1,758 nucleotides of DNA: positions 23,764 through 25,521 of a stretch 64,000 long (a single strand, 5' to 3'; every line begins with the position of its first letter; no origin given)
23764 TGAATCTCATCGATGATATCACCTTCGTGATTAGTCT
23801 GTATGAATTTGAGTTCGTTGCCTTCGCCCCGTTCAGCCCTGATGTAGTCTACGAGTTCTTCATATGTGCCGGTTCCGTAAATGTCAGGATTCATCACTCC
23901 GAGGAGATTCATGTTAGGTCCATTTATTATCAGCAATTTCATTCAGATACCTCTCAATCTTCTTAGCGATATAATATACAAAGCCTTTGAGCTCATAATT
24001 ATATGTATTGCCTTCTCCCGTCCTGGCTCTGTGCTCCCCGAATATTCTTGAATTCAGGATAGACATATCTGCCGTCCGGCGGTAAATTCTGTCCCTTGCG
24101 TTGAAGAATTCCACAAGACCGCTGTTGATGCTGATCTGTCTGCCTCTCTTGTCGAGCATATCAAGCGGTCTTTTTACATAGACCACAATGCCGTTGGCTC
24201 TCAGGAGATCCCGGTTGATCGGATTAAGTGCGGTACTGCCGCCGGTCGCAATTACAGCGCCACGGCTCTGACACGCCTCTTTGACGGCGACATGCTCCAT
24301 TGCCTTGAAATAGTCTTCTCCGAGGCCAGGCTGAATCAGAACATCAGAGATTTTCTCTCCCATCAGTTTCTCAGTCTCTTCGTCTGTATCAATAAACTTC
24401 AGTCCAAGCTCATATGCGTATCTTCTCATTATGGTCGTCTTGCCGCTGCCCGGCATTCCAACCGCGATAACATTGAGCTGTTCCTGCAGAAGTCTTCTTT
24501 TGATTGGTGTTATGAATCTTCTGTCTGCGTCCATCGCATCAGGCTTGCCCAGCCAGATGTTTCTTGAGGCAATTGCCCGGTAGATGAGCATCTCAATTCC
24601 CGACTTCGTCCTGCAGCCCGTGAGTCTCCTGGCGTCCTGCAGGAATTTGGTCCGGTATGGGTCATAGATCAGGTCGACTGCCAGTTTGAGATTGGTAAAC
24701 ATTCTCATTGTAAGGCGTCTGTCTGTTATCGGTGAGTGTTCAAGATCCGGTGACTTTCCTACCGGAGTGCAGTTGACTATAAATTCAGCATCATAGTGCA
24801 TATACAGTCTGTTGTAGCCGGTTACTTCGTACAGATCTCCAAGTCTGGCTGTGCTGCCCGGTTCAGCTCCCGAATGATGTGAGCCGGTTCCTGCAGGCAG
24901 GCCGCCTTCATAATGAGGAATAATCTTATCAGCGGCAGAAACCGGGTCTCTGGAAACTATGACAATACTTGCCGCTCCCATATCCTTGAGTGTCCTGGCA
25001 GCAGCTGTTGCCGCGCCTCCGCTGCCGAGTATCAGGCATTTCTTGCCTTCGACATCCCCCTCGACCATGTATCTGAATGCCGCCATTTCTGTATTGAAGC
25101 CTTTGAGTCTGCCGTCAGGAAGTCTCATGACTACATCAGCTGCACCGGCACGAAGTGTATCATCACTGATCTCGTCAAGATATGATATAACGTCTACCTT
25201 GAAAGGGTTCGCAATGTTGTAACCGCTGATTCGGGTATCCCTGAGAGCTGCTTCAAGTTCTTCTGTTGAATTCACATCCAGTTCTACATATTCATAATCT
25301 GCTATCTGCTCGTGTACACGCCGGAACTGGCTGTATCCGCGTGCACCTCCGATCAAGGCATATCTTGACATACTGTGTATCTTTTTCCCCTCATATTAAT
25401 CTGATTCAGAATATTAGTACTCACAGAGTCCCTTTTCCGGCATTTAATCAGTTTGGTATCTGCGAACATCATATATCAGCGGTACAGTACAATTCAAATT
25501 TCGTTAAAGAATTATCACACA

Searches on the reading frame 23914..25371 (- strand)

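Call 26: search_protein_families(library=pfam, proteins=[window:23914-25371:-], max_evalue=0.00001)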
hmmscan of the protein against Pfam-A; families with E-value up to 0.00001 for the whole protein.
window:23914-25371:- (485 aa): 3 families
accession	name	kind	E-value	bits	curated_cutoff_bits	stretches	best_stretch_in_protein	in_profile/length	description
PF01202.28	SKI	-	6.3e-26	91.8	22.1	1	307-410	1-102/159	Shikimate kinase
PF08501.16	Shikimate_dh_N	-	1.5e-08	35.2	27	1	24-81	24-83/83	Shikimate dehydrogenase substrate binding domain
PF13671.12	AAA_33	-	1.6e-06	28.9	27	1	301-375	2-75/143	AAA domain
